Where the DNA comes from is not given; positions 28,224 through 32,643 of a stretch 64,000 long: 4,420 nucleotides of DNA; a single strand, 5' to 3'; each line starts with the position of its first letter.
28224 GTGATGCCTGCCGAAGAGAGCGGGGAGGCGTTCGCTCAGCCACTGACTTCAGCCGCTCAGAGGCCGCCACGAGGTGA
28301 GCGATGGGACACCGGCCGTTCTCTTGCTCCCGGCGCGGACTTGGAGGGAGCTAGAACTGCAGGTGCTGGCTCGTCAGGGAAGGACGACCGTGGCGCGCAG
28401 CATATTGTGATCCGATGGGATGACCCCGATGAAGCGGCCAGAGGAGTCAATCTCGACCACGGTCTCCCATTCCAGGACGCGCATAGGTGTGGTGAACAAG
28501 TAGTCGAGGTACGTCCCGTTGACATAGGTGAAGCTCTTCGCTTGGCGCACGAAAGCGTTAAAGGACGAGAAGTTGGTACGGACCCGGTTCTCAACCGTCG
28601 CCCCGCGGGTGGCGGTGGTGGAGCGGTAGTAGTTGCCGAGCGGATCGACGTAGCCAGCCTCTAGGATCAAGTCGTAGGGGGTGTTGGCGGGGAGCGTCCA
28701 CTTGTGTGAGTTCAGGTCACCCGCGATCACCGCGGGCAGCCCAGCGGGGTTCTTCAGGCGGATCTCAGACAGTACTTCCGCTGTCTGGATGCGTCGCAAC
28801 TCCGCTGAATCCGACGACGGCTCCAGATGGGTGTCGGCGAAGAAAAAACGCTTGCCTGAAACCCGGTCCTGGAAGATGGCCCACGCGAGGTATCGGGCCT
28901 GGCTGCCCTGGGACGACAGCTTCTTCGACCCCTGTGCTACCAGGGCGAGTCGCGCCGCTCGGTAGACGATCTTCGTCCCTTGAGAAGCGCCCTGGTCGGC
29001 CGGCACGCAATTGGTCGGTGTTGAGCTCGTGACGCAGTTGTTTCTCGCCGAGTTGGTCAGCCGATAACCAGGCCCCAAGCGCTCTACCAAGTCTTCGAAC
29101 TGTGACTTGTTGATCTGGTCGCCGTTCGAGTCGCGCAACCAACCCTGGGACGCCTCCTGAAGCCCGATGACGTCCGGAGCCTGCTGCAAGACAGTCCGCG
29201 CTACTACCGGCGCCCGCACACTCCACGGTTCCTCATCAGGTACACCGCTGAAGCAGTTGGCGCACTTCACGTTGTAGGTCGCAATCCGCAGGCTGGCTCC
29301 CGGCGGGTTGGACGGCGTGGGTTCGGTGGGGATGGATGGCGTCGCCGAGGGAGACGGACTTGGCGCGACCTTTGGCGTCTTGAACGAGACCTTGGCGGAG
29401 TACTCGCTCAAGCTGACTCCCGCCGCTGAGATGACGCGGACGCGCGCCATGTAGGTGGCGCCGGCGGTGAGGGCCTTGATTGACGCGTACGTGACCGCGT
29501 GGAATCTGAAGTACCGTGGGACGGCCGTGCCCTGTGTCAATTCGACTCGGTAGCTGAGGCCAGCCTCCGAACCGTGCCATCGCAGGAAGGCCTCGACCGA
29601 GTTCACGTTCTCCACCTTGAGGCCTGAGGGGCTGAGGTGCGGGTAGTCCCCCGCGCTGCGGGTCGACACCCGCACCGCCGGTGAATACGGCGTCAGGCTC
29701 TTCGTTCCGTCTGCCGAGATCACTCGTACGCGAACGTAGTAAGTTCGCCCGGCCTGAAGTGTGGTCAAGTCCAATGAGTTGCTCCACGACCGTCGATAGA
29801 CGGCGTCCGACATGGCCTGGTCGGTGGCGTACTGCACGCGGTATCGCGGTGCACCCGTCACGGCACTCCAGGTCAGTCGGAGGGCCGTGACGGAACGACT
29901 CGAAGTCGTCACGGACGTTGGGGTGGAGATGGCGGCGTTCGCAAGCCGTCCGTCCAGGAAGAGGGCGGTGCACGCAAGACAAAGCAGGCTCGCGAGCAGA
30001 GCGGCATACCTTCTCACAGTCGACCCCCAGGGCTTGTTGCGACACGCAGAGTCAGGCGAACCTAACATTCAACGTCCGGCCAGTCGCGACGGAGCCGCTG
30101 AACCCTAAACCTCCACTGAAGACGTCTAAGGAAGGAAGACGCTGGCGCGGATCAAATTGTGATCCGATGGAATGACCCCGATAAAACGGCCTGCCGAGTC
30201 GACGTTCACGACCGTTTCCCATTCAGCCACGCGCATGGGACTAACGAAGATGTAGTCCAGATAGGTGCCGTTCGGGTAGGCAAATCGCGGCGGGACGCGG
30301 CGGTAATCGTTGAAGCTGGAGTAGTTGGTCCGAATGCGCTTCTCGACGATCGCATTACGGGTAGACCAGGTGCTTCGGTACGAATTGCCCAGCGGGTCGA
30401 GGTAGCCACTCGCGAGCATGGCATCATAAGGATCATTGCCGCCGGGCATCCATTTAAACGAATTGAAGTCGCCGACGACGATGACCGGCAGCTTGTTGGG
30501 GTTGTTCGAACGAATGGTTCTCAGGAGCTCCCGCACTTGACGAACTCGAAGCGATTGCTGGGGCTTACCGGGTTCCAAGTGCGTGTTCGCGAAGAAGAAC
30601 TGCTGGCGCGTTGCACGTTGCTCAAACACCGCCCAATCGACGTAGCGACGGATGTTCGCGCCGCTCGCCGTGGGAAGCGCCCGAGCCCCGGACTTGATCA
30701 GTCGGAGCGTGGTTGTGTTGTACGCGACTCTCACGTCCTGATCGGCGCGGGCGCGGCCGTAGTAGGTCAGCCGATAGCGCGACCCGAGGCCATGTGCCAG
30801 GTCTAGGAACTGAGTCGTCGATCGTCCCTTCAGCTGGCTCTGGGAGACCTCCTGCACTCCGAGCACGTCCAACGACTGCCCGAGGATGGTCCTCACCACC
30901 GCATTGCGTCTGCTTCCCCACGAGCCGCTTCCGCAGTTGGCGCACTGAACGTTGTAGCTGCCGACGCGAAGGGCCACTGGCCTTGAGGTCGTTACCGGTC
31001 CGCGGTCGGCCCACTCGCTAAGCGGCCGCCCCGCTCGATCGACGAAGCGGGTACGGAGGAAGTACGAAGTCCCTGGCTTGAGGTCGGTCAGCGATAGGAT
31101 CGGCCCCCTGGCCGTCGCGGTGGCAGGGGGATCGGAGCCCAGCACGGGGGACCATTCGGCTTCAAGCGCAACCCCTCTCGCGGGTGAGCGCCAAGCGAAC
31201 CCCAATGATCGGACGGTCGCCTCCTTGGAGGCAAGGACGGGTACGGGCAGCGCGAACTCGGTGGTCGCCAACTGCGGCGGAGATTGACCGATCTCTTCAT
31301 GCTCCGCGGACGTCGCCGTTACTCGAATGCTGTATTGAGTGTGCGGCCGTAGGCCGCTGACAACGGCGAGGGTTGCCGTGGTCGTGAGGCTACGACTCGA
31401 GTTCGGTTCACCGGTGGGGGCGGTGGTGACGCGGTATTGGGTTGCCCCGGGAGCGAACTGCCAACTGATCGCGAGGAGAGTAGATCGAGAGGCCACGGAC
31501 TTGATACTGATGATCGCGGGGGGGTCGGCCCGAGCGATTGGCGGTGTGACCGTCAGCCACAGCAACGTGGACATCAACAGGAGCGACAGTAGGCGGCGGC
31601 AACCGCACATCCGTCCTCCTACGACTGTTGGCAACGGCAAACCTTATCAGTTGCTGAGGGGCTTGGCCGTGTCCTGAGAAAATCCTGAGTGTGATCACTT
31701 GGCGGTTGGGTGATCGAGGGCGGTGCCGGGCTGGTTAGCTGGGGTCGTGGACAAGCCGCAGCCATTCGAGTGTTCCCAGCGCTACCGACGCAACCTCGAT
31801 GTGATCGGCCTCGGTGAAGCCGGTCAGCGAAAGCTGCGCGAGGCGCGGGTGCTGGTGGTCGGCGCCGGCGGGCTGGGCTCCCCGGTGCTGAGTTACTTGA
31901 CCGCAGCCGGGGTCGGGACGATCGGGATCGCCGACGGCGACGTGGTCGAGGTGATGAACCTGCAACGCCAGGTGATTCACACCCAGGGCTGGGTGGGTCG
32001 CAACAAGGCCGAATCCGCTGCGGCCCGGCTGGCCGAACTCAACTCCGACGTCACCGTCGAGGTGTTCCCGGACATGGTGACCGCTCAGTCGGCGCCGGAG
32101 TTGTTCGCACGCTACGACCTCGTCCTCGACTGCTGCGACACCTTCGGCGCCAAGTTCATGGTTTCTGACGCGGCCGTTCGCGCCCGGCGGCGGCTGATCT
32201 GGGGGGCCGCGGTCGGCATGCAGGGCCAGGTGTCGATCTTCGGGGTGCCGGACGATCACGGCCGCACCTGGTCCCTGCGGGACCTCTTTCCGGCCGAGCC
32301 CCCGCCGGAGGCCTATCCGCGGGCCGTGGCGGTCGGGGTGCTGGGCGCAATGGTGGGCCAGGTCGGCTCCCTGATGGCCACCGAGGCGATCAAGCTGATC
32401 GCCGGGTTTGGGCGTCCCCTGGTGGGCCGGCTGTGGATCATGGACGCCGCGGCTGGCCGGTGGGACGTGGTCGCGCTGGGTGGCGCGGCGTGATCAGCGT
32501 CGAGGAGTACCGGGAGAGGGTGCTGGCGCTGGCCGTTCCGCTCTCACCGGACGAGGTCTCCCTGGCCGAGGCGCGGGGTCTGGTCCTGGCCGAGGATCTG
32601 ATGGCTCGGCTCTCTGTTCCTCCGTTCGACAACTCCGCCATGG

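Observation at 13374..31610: Cluster of exported phospho-ester enzymes embedded in a wall-glycopolymer locus: candidate extracytoplasmic polyol-phosphate remodelling or scavenging system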

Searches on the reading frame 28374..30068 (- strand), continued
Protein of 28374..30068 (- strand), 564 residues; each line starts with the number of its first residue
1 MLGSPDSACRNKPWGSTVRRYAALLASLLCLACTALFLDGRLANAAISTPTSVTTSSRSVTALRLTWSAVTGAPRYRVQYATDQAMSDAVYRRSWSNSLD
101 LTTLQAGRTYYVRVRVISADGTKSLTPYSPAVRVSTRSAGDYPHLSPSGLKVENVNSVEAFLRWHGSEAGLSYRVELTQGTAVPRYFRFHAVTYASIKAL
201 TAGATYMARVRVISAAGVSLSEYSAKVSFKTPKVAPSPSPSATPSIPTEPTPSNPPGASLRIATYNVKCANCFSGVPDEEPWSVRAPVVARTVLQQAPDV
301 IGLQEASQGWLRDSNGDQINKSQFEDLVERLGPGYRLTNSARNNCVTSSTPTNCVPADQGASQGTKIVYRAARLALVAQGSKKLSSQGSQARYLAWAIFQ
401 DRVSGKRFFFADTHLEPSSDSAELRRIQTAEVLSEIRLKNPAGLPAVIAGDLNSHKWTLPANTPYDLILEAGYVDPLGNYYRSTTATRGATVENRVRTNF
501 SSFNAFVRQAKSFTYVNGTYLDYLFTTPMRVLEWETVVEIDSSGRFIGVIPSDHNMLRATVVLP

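Call 39: predict_structure(alignment_id=A1)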
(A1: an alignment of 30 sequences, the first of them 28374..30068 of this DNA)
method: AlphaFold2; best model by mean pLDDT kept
length: 564 residues; sequences in the alignment: 30
mean_pLDDT: 85.2   pTM: 0.59
mean pLDDT of the five models: 85.2, 84.7, 84.2, 83.9, 83.8
residues with pLDDT >= 90: 325; 70-90: 156; 50-70: 40; < 50: 43
segments of 3 or more residues with pLDDT < 50: 1-3, 5-16, 38-43, 242-256, 346-349, 351-353
pLDDT, mean of each block of 10 residues (from residue 1): 41 48 75 56 71 92 93 92 96 92 95 95 96 92 93 86 82 94 90 84 96 91 96 73 45 57 94 87 93 95 86 83 90 89 55 59 84 96 85 94 95 89 92 98 97 86 90 89 75 91 95 87 95 94 87 97 93
secondary structure, 60 per line:
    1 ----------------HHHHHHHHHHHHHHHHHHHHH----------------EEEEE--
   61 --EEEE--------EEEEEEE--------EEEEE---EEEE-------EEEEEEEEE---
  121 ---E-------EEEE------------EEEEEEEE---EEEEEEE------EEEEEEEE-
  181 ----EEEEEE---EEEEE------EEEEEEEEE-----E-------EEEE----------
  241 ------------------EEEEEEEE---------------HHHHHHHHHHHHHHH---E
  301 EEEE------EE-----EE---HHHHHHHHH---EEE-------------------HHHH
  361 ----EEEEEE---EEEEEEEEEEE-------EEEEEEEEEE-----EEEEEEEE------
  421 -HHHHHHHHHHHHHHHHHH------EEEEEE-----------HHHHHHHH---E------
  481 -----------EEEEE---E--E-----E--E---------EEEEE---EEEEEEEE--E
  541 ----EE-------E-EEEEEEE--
elements in order: H17-37 E54-58 E63-66 E75-81 E90-94 E98-101 E109-117 E132-135 E148-155 E159-165 E172-179 E185-190 E194-198 E205-213 E227-230 E259-266 H282-296 E300-304 H323-331 E335-337 H357-360 E365-370 E374-384 E392-401 E407-414 H422-439 E446-451 H463-470 E492-496 E522-526 E530-537 E556-562
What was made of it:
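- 28374..30068 (-): Exported FN3-FN3-EEP enzyme A. AF2 pLDDT 85 (call 39).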

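Call 43: fold_search(model_id=the predicted structure, library=pdb)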
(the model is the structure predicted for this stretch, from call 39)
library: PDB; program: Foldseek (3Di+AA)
matches with E <= 10: 1836; with E <= 0.001: 993
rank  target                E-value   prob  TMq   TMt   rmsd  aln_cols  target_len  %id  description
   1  3mpr_D                6.3e-18  1.00  0.40  0.80   4.4       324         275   22  Crystal Structure of endonuclease/exonuclease/phosphatase family protein from Bacteroides thetaiotaomicron, Northeast  (released 2010-05-26)
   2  3mpr_B                2.8e-17  1.00  0.39  0.77   4.3       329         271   22  Crystal Structure of endonuclease/exonuclease/phosphatase family protein from Bacteroides thetaiotaomicron, Northeast  (released 2010-05-26)
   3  3mpr_C                1.4e-16  1.00  0.40  0.78   4.0       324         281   23  Crystal Structure of endonuclease/exonuclease/phosphatase family protein from Bacteroides thetaiotaomicron, Northeast  (released 2010-05-26)
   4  3mpr_A                2.4e-16  1.00  0.40  0.77   4.2       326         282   23  Crystal Structure of endonuclease/exonuclease/phosphatase family protein from Bacteroides thetaiotaomicron, Northeast  (released 2010-05-26)
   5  3g6s                  4.8e-16  1.00  0.39  0.81   4.0       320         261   21  Crystal structure of the endonuclease/exonuclease/phosphatase (BVU_0621) from Bacteroides vulgatus. Northeast Structural (released 2009-02-17)
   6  4c1r_A                2.1e-15  1.00  0.39  0.80   4.0       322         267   23  Bacteroides thetaiotaomicron VPI-5482 mannosyl-6-phosphatase Bt3783 (released 2013-11-13)
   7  3l1w_A                4.6e-15  1.00  0.36  0.76   4.8       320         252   19  The crystal structure of a functionally unknown conserved protein from Enterococcus faecalis V583 (released 2010-01-12)
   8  4zkf                  1.2e-14  1.00  0.34  0.41  23.4       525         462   13  Crystal structure of human phosphodiesterase 12 (released 2015-06-17)
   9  4z2b                  4.9e-14  1.00  0.33  0.41  24.1       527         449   14  The structure of human PDE12 residues 161-609 in complex with GSK3036342A (released 2015-06-17)
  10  6mal                  6.8e-14  1.00  0.38  0.67   6.9       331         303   17  Structure of human Nocturnin C-terminal domain (released 2018-09-05)
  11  3ngn                  1.7e-13  1.00  0.35  0.58   8.5       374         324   18  Crystal structure of the human CNOT6L nuclease domain in complex with AMP (released 2010-07-28)
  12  5j3z_A                2.0e-13  1.00  0.35  0.73   4.9       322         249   15  Crystal structure of m2hTDP2-CAT in complex with a small molecule inhibitor (released 2016-05-04)
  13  6bt1                  3.3e-13  1.00  0.38  0.68   6.1       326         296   17  Structure of the human Nocturnin catalytic domain (released 2018-05-16)
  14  6bt2_A                4.4e-13  1.00  0.36  0.71   5.8       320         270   16  Structure of the human Nocturnin catalytic domain with bound sulfate anion (released 2018-05-16)
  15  4gz2_B                5.5e-13  1.00  0.34  0.72   5.1       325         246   15  Mus Musculus Tdp2 excluded ssDNA complex (released 2012-10-31)
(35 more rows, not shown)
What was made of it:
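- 28374..30068 (-): Foldseek top hits 3mpr, 3g6s and 4c1r at TMt about 0.8 (call 43).
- On EEP superfamily (Exo_endo_phos, Mg-dependent phosphoesterases): The AF2/Foldseek match to EEP structures has probability 1.0 (calls 39, 43).
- On Extracellular EEP nucleases / sphingomyelinases (DNase I, ExoIII, ExeM/NucH, Bc-SMase type): The top hits are 3mpr, 3g6s, 4c1r and 3l1w (call 43).
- Closest known: BT3783 mannosyl-6-phosphatase group of EEP proteins. Same: The EEP fold is shared, and these are the nearest structural neighbours of the window's EEP domain (TMt about 0.8, 21-23% identity; call 43).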

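Call 54: search_protein_families(library=ncbifam, proteins=[window:28374-30068:-], max_evalue=0.001)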
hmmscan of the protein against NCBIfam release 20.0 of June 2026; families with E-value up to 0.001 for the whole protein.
window:28374-30068:- (564 aa): 0 families

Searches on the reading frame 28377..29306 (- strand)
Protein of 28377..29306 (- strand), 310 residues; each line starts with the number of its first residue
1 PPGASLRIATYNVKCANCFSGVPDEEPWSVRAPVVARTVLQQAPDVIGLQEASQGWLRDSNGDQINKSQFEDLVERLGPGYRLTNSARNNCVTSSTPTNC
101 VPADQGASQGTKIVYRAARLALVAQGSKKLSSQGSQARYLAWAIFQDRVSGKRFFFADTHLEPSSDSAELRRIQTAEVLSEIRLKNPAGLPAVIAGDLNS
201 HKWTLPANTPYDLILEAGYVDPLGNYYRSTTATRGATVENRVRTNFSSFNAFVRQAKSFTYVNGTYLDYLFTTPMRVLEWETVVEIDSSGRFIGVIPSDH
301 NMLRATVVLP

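Call 77: search_protein_representatives(protein=window:28377-29306:-)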
Query: 310 residues. Proteins with E-value up to 0.001 (for the whole library): 1293; up to 1e-10: 378; up to 1e-30: 181. The best 150 are listed.
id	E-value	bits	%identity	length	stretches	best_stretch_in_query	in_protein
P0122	1.1e-119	416.0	61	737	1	4-310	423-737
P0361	5.6e-107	374.3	56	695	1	5-310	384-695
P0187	5.5e-106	371.0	59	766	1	4-310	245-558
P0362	1.1e-105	370.0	60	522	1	5-310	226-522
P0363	4.1e-104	364.9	56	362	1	6-310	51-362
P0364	2.1e-100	352.7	56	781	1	6-310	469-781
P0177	3.9e-98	345.3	47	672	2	5-310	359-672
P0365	5.7e-98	344.7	54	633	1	5-310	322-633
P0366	1.6e-97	343.3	55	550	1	1-310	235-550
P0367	1.8e-97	343.1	58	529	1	2-310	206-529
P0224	8.3e-96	337.6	54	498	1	3-310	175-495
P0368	2.1e-95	336.3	54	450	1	6-310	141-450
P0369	2.9e-95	335.9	53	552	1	6-310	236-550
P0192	1.4e-94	333.6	54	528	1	2-310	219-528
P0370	2.8e-94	332.6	56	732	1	4-310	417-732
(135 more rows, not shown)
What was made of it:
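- Closest known: BT3783 mannosyl-6-phosphatase group of EEP proteins. Different: They form a separate small subfamily (call 77) and are linked to biosynthetic genes for the cell's own polymer.
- This is a small, specialised EEP subfamily: 181 clusters at E<=1e-30 among 1.84 billion representatives (call 77).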

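Call 79: search_dna_similar(query=window:28377-29306:-, collection=phages, mode=protein, max_evalue=0.001, max_rows=15)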
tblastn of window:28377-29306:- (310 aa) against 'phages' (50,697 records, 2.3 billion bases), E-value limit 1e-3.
Records with a match: 2; places in all: 2; records where one place covers at least 80% of the query: 2.
Best place of each record, by identity: <60% 2.
By first word of the organism name: Bacteriophage 2.
By host as written in the record: - 2.
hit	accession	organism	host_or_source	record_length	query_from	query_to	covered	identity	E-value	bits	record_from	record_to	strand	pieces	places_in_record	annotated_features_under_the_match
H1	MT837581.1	Bacteriophage sp.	human fecal samples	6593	3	310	99%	28.5%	4e-22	102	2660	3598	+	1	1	record has no annotation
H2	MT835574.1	Bacteriophage sp.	human fecal samples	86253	6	310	98%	22.4%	1e-4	49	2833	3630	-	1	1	record has no annotation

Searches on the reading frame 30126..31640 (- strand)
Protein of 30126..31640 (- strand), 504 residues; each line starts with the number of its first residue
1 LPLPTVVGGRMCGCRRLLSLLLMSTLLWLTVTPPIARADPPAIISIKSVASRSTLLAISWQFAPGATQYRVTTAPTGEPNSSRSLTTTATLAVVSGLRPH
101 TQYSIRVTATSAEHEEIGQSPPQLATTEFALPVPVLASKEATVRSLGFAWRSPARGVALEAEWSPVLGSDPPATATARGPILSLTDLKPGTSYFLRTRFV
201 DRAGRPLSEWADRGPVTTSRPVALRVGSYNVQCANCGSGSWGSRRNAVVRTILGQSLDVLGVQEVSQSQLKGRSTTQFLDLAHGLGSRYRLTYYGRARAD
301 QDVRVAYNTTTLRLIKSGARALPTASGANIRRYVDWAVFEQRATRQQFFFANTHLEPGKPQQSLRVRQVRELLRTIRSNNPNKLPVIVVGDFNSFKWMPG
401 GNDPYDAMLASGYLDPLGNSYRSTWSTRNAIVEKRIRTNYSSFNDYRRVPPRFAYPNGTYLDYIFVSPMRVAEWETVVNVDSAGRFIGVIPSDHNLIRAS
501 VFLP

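Call 5: search_protein_families(library=pfam, proteins=[window:30126-31640:-], max_evalue=0.01)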
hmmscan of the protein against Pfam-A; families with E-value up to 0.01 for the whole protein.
window:30126-31640:- (504 aa): 7 families
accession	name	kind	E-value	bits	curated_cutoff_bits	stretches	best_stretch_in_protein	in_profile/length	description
PF03372.29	Exo_endo_phos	-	5.5e-16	59.4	24.5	1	227-494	1-225/225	Endonuclease/Exonuclease/phosphatase family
PF00041.27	fn3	-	1.5e-12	48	25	1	40-116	2-75/84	Fibronectin type III domain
PF16656.11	Pur_ac_phosph_N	-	0.00014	22.8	30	0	72-120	31-86/93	Purple acid Phosphatase, N-terminal domain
PF09294.16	Interfer-bind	-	0.00026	21.6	21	1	60-123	36-99/104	Interferon-alpha/beta receptor, fibronectin type III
PF25059.1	FN3_DSCAM-DSCAML_C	-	0.00082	20.1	39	0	88-112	43-67/89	DSCAM/DSCAML C-terminal Fn3-like domain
PF14529.12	Exo_endo_phos_2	-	0.0014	18.9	27.4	0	359-473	12-100/117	Endonuclease-reverse transcriptase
PF25788.1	Ig_Rha78A_N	-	0.0027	18.4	27.4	0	58-127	22-101/105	Rha78A-like, N-terminal immunoglobulin domain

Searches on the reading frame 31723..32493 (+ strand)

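Call 5: search_protein_families(library=pfam, proteins=[window:31723-32493:+], max_evalue=0.01)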
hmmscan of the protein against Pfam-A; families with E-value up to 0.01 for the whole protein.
window:31723-32493:+ (256 aa): 2 families
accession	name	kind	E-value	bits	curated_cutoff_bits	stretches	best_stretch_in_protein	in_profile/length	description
PF00899.27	ThiF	-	2.8e-69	233.3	28.1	1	21-251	1-228/238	ThiF family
PF01488.26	Shikimate_DH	-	0.0011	19.5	24.3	1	36-84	8-56/138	Shikimate / quinate 5-dehydrogenase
